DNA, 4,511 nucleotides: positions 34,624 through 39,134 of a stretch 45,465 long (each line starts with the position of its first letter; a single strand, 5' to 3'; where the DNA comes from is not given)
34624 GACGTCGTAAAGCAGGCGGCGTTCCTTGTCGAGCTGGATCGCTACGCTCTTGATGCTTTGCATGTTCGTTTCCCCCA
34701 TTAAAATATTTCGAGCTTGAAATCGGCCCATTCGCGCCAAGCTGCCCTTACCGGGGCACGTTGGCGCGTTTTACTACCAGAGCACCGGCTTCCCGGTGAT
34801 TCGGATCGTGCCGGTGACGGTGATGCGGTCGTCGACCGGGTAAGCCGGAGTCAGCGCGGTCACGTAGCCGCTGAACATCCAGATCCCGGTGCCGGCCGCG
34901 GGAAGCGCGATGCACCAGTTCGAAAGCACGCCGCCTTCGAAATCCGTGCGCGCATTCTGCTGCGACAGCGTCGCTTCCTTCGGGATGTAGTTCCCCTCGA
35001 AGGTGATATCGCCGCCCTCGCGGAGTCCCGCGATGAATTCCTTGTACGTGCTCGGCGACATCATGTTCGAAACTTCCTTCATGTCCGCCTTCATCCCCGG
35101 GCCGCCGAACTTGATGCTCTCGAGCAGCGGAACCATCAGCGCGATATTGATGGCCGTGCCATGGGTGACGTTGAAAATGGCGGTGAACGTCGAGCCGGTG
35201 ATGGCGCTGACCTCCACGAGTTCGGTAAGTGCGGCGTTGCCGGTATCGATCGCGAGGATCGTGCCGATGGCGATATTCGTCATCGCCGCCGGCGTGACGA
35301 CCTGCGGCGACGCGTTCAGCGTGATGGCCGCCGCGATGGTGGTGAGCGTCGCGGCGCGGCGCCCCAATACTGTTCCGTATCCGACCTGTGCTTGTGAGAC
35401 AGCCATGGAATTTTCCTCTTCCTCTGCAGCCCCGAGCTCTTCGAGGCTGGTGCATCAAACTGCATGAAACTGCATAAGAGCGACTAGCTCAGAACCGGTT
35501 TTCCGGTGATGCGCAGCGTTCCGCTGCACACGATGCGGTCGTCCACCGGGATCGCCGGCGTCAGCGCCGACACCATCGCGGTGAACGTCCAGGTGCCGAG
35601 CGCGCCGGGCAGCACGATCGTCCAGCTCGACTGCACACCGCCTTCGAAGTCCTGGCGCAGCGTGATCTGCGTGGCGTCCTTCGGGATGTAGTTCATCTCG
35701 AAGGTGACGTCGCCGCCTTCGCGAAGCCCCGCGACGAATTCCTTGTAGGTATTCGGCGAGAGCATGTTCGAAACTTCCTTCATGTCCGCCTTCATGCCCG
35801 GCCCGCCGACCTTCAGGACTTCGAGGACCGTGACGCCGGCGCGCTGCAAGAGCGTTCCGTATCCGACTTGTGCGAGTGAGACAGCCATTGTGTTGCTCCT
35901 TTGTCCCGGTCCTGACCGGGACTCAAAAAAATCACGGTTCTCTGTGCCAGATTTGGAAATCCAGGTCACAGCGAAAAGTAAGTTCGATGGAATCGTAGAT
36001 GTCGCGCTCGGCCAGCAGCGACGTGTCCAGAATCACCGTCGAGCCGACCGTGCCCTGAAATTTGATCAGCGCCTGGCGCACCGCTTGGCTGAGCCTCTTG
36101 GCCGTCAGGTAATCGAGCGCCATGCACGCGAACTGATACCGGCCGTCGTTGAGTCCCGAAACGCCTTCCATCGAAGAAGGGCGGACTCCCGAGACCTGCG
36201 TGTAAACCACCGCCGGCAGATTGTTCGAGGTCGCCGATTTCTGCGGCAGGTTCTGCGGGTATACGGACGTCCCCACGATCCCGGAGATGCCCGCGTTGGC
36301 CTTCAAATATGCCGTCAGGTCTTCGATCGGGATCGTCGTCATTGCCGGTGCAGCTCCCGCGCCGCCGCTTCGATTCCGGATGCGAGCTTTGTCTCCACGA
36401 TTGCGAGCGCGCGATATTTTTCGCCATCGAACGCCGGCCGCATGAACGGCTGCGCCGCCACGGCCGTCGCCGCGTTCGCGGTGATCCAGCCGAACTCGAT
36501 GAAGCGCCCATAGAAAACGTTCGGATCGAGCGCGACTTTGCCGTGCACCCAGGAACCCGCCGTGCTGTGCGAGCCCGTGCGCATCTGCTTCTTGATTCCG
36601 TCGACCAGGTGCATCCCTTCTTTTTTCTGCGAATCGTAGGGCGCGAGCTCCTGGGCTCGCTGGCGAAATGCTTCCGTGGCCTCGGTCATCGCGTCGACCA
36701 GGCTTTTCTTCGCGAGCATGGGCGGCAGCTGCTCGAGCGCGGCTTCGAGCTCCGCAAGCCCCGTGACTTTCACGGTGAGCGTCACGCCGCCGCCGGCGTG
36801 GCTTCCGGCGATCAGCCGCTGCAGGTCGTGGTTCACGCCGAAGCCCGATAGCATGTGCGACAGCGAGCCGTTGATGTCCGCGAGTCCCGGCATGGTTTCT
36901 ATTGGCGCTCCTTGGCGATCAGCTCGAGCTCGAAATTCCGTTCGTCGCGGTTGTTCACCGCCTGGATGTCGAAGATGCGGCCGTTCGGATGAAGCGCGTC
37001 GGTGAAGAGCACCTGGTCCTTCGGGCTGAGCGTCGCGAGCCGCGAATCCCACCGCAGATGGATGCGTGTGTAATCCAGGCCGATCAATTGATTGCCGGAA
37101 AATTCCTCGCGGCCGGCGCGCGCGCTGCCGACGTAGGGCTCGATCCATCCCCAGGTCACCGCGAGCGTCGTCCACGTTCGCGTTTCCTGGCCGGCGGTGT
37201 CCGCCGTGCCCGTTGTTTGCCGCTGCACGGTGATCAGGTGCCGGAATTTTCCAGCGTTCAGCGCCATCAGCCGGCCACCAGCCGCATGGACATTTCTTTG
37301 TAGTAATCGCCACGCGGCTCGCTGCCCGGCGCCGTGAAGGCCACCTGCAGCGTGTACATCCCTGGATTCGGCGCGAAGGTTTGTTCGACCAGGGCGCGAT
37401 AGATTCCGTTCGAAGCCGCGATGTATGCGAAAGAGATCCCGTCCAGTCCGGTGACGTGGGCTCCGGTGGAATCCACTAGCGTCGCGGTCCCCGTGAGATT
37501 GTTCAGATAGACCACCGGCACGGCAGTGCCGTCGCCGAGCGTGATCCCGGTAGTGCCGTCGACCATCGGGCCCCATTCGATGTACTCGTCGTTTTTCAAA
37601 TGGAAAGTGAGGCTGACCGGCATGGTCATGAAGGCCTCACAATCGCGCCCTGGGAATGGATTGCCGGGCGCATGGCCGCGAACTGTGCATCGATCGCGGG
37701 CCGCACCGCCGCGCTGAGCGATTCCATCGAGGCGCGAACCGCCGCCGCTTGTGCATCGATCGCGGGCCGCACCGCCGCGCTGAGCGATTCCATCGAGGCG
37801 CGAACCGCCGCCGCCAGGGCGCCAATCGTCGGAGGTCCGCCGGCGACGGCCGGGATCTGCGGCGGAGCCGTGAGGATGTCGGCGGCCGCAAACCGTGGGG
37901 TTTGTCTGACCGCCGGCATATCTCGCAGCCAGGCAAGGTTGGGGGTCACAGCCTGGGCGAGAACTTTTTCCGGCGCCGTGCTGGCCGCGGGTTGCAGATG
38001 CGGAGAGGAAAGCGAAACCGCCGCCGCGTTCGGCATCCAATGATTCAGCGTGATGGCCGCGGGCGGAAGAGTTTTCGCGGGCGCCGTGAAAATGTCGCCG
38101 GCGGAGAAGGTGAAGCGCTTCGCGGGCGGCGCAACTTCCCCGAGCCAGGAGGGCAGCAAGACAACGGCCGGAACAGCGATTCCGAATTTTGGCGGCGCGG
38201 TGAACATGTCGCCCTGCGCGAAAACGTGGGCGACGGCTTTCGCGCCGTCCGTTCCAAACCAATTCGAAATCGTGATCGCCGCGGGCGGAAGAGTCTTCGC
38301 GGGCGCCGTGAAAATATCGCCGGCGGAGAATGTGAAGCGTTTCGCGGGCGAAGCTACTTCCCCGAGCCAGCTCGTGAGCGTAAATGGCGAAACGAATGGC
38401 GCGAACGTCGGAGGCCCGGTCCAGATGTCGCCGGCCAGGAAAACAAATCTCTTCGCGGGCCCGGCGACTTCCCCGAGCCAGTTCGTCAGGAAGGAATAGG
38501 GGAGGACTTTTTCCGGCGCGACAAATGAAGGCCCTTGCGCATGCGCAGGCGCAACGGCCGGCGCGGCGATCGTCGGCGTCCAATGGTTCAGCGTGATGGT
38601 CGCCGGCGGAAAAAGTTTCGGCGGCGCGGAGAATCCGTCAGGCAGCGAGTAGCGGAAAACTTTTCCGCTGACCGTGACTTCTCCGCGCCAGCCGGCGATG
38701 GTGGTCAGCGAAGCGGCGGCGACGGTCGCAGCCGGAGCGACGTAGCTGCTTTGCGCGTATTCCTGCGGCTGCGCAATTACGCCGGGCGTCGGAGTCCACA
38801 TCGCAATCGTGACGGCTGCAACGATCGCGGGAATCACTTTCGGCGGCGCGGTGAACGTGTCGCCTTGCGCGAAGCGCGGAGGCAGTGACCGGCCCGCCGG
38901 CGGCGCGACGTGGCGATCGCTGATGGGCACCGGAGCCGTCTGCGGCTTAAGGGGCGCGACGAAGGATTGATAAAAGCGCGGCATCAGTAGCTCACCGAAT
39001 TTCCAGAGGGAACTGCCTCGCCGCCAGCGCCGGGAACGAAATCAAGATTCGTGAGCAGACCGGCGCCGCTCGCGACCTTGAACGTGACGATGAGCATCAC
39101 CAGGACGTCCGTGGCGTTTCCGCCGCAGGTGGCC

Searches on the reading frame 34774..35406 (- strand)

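Call 29: search_protein_families(library=phrogs, proteins=[window:34774-35406:-], max_evalue=0.001)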
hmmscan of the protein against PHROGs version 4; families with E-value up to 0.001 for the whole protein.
window:34774-35406:- (210 aa): 2 families
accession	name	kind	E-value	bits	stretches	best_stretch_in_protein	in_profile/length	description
phrog_158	-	tail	5.1e-17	63.3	1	92-209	42-158/376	major tail protein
phrog_41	-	tail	0.00021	22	1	126-209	71-150/245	major tail protein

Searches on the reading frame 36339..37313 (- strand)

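Call 29: search_protein_families(library=phrogs, proteins=[window:36339-37313:-], max_evalue=0.001)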
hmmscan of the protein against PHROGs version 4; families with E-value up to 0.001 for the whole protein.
window:36339-37313:- (324 aa): 2 families
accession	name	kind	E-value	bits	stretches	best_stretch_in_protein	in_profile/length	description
phrog_5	-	connector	6e-18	66.5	1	178-317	90-212/239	tail completion or Neck1 protein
phrog_17053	-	unknown function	1.3e-05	26.1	1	264-316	10-56/59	-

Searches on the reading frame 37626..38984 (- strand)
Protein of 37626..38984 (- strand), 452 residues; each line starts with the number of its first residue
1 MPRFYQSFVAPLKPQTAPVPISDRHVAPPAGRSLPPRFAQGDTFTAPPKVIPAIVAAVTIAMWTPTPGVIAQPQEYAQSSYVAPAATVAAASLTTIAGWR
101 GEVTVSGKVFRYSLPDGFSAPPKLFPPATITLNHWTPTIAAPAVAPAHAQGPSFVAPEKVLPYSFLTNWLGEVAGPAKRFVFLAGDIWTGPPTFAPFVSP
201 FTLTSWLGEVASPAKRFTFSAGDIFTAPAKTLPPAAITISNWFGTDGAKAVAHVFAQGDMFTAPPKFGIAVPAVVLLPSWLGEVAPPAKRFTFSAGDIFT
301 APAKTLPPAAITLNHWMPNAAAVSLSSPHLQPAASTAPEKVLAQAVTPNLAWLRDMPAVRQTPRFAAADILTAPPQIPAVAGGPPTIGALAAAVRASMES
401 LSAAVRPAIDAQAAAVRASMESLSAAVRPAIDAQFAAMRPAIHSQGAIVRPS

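Call 29: search_protein_families(library=phrogs, proteins=[window:37626-38984:-], max_evalue=0.001)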
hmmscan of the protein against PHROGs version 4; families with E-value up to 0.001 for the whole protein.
window:37626-38984:- (452 aa): 0 families

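Call 58: search_protein_families(library=pfam, proteins=[window:37626-38984:-], max_evalue=0.001)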
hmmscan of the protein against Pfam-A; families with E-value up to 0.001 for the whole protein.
window:37626-38984:- (452 aa): 1 family
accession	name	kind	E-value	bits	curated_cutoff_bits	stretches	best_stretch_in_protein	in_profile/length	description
PF05899.18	Cupin_3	-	0.00071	19.7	23.5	0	288-305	43-60/74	EutQ-like cupin domain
